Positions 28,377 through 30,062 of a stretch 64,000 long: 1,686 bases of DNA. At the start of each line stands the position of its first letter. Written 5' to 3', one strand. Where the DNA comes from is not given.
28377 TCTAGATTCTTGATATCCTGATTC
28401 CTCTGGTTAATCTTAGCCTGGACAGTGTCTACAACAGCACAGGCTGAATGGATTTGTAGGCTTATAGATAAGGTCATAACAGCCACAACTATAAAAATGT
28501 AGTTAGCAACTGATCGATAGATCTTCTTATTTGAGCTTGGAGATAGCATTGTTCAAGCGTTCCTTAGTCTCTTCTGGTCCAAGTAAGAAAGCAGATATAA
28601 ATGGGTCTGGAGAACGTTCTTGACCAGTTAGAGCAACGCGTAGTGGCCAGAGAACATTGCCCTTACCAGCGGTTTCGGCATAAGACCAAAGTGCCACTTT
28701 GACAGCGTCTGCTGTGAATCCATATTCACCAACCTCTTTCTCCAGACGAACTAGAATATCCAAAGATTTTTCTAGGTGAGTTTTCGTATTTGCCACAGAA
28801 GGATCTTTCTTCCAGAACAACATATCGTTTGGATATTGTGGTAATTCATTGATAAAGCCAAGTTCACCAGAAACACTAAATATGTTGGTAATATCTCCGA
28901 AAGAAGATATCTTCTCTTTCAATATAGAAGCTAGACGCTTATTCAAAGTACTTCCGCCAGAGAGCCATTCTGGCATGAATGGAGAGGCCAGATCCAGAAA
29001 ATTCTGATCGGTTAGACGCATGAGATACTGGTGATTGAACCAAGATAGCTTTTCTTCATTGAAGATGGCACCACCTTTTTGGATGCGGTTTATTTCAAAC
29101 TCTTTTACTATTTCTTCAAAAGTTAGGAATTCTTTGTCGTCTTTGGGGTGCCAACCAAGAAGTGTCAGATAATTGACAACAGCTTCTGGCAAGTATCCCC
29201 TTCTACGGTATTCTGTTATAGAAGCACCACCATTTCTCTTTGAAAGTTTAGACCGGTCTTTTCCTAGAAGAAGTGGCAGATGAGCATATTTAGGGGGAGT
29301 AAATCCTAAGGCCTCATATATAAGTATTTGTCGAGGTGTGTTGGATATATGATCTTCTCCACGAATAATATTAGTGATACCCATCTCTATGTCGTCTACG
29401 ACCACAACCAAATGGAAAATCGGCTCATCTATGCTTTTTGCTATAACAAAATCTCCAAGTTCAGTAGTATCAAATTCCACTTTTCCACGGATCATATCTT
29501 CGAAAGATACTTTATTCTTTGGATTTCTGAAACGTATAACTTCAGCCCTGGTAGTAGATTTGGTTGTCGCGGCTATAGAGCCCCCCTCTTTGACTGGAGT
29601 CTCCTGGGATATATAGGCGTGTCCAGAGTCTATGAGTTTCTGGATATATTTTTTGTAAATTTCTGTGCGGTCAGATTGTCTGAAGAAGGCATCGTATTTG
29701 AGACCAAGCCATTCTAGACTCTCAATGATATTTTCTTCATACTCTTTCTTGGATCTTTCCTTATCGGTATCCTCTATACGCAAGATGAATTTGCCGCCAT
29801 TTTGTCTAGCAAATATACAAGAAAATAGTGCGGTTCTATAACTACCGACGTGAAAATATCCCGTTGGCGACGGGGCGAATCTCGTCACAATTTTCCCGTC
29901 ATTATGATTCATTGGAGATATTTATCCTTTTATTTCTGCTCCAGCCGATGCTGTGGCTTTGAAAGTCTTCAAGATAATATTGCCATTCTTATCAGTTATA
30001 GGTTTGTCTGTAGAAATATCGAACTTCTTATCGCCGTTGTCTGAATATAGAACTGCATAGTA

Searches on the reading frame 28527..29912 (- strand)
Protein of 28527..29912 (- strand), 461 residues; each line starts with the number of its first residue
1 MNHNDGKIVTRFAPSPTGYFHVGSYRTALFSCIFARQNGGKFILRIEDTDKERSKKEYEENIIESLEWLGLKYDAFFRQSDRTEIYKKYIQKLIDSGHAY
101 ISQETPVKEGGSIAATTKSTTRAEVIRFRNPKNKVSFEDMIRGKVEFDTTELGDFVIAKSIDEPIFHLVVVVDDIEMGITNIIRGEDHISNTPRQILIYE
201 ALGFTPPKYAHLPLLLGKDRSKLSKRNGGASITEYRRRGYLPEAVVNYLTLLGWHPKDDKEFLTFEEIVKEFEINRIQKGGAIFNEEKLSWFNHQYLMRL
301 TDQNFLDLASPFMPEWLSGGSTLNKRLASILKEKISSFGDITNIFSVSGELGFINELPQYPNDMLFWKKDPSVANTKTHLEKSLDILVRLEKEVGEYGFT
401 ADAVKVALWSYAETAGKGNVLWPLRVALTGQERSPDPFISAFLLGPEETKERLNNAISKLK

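Call 11: search_protein_families(library=pfam, proteins=[window:28527-29912:-], max_evalue=0.001)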
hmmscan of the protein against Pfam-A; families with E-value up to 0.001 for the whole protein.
window:28527-29912:- (461 aa): 2 families
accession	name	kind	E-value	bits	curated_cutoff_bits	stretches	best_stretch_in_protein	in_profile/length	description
PF00749.27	tRNA-synt_1c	-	8.5e-89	298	23.4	2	118-291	138-314/314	tRNA synthetases class I (E and Q), catalytic domain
PF19269.4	Anticodon_2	-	1.3e-15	58.5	23.6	1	305-457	2-141/141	Anticodon binding domain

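Call 63: find_encoding_contigs(protein=window:28527-29912:-, flank=8000, max_places=10)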
Protein window:28527-29912:- (461 aa): 19 contigs read that carry it; 6 places shown.
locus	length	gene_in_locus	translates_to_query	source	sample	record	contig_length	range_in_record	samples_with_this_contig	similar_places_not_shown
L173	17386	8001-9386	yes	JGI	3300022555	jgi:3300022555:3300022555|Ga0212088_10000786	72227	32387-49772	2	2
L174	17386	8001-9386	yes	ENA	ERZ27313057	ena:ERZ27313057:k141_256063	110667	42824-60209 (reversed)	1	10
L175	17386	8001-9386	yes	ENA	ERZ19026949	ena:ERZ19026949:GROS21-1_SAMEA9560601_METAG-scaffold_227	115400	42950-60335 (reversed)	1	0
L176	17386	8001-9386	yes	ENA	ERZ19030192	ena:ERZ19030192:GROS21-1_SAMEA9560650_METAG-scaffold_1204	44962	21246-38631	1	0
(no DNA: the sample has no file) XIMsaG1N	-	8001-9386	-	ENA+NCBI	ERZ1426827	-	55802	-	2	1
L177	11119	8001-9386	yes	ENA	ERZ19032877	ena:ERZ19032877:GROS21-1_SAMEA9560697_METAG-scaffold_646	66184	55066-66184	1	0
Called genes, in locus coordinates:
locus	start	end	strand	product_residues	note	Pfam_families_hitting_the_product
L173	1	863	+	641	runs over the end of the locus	PF00012:HSP70, PF06723:MreB_Mbl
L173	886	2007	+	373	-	PF00226:DnaJ, PF01556:DnaJ_C, PF00684:DnaJ_CXXCXGXG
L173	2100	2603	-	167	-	-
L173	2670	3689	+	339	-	PF00579:tRNA-synt_1b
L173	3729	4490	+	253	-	PF02616:SMC_ScpA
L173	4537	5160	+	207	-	PF04079:SMC_ScpB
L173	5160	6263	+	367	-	PF01098:FTSW_RODA_SPOVE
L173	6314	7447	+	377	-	PF03033:Glyco_transf_28, PF04101:Glyco_tran_28_C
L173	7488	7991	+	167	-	PF23951:DUF7282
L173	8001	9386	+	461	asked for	PF00749:tRNA-synt_1c, PF19269:Anticodon_2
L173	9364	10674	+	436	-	PF01551:Peptidase_M23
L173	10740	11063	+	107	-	-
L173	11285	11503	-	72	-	-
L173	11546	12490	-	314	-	PF00589:Phage_integrase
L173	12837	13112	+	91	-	-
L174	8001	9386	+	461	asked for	PF00749:tRNA-synt_1c, PF19269:Anticodon_2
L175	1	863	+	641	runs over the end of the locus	PF00012:HSP70, PF06723:MreB_Mbl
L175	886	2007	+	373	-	PF00226:DnaJ, PF01556:DnaJ_C, PF00684:DnaJ_CXXCXGXG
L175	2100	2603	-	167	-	-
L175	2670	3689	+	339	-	PF00579:tRNA-synt_1b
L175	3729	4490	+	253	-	PF02616:SMC_ScpA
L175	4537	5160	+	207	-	PF04079:SMC_ScpB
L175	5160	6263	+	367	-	PF01098:FTSW_RODA_SPOVE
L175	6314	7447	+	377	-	PF03033:Glyco_transf_28, PF04101:Glyco_tran_28_C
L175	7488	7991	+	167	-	PF23951:DUF7282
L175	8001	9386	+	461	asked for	PF00749:tRNA-synt_1c, PF19269:Anticodon_2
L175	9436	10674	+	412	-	PF01551:Peptidase_M23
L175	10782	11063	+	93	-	-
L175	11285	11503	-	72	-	-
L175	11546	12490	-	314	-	PF00589:Phage_integrase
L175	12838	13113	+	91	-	-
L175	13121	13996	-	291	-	PF00574:CLP_protease (faint), PF25145:NfeD1b_N (weak), PF01343:Peptidase_S49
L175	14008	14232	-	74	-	-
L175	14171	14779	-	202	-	PF10544:T5orf172, PF13455:MUG113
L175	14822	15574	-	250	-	PF12705:PDDEXK_1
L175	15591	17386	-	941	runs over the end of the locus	PF13476:AAA_23 (weak)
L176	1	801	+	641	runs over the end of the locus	PF00012:HSP70, PF06723:MreB_Mbl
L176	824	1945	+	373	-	PF00226:DnaJ, PF01556:DnaJ_C, PF00684:DnaJ_CXXCXGXG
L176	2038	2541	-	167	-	-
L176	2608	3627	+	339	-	PF00579:tRNA-synt_1b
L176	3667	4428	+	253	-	PF02616:SMC_ScpA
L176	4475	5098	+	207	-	PF04079:SMC_ScpB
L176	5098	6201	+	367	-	PF01098:FTSW_RODA_SPOVE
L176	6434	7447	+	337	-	PF03033:Glyco_transf_28, PF04101:Glyco_tran_28_C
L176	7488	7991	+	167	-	PF23951:DUF7282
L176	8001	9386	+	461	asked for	PF00749:tRNA-synt_1c, PF19269:Anticodon_2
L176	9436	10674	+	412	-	PF01551:Peptidase_M23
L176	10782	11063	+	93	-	-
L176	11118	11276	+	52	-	-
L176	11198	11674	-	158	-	-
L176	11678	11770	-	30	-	-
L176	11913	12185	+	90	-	PF01016:Ribosomal_L27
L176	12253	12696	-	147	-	PF01281:Ribosomal_L9_N, PF03948:Ribosomal_L9_C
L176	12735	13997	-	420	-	PF22694:CtpB_N-like (weak), PF00595:PDZ, PF13180:PDZ_2 (weak), PF17820:PDZ_6, PF03572:Peptidase_S41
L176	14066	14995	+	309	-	PF01544:CorA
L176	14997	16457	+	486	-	PF01406:tRNA-synt_1e, PF09334:tRNA-synt_1g (faint)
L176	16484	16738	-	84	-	-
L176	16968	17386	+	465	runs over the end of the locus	PF00772:DnaB, PF03796:DnaB_C, PF13481:AAA_25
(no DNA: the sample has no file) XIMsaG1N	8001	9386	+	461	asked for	PF00749:tRNA-synt_1c, PF19269:Anticodon_2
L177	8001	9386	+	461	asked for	PF00749:tRNA-synt_1c, PF19269:Anticodon_2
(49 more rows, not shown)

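Call 66: search_protein_families(library=padloc, proteins=[L175:15591-17384:-], max_evalue=0.01)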
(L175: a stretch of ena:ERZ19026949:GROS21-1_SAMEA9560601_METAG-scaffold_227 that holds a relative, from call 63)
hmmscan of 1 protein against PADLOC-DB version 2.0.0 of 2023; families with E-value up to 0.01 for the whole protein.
L175:15591-17384:- (597 aa): 1 family
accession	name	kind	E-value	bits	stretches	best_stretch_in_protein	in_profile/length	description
PDLC02208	Ppl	-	2.7e-17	60.2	1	121-591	436-890/894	-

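Call 70: find_homologous_proteins(query=L175:15591-17384:-, max_evalue=1e-20)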
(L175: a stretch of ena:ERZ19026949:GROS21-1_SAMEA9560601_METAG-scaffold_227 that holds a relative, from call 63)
Query L175:15591-17384:- (597 aa): 290 proteins with E <= 1e-20 among 8000 candidates; the best 120 are listed.
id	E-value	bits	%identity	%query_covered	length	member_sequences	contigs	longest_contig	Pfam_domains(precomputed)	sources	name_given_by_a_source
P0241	0.0e+0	1262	100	100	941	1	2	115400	PF13476.13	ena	-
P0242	0.0e+0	1110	86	100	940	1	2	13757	-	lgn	-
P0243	0.0e+0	1065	83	100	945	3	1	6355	-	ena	-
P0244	0.0e+0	1038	81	100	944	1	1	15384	-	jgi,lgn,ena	-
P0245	5.9e-294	994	77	100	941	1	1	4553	-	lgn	-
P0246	1.3e-273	927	73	100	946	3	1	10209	-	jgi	-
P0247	3.6e-273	925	73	100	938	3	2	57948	PF13476.13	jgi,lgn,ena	jgi:hypothetical protein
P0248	8.5e-271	917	72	100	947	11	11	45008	PF02463.26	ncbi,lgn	-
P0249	4.3e-270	915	72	100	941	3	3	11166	PF02463.26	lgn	-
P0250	1.5e-267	907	71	100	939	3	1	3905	PF02463.26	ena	-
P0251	1.8e-266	903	71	100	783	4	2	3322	-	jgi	-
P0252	2.2e-264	896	70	100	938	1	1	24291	PF13476.13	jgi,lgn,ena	-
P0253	1.9e-259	880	69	100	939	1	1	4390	-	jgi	jgi:hypothetical protein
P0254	3.1e-255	866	69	100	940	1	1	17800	PF02463.26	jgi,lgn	-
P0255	8.9e-250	848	66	100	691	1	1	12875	PF02463.26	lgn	-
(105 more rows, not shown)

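Call 71: find_encoding_contigs(protein=P0241, flank=10000, max_places=3)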
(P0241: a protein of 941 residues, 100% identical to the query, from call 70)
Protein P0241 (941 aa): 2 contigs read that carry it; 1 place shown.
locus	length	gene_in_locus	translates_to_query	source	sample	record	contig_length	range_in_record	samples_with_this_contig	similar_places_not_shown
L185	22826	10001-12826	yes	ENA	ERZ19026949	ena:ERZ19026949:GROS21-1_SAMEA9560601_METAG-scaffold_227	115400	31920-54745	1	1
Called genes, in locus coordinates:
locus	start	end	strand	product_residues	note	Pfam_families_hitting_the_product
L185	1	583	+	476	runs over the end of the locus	-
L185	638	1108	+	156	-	-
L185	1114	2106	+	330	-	-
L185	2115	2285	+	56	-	-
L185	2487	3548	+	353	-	-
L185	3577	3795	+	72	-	-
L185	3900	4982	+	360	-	PF02661:Fic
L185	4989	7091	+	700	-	PF01555:N6_N4_Mtase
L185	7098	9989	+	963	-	PF04851:ResIII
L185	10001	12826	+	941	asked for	PF13476:AAA_23 (weak)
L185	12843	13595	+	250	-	PF12705:PDDEXK_1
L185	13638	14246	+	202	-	PF10544:T5orf172, PF13455:MUG113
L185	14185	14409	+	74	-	-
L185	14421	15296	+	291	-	PF00574:CLP_protease (faint), PF25145:NfeD1b_N (weak), PF01343:Peptidase_S49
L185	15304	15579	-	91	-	-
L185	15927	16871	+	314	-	PF00589:Phage_integrase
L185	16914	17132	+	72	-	-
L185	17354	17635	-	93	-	-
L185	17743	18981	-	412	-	PF01551:Peptidase_M23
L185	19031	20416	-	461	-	PF00749:tRNA-synt_1c, PF19269:Anticodon_2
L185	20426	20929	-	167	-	PF23951:DUF7282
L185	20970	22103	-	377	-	PF03033:Glyco_transf_28, PF04101:Glyco_tran_28_C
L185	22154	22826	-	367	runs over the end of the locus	PF01098:FTSW_RODA_SPOVE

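Call 73: list_cluster_members(proteins=[window:28527-29912:-, window:19263-20429:+, window:20434-22335:+, window:37050-38975:-])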
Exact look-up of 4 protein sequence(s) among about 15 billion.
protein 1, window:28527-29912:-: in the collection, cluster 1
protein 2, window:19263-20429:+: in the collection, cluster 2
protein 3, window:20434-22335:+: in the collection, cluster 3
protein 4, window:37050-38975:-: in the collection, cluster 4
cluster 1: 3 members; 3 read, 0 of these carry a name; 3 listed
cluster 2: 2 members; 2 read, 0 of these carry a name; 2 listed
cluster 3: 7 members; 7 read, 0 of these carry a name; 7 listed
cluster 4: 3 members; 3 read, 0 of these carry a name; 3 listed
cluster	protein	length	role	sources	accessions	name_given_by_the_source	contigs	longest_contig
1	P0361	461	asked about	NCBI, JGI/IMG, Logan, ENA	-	-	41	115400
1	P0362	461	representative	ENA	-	-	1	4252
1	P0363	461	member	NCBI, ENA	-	-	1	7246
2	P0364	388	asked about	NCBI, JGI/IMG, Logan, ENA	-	-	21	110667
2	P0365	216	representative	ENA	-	-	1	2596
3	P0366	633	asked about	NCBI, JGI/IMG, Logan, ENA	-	-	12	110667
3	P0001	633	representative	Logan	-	-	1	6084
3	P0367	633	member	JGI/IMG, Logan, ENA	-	-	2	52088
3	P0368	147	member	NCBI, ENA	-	-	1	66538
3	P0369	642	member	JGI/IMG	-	-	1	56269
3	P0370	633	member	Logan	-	-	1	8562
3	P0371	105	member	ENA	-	-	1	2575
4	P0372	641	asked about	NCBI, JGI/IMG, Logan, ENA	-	-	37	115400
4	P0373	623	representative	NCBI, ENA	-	-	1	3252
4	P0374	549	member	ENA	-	-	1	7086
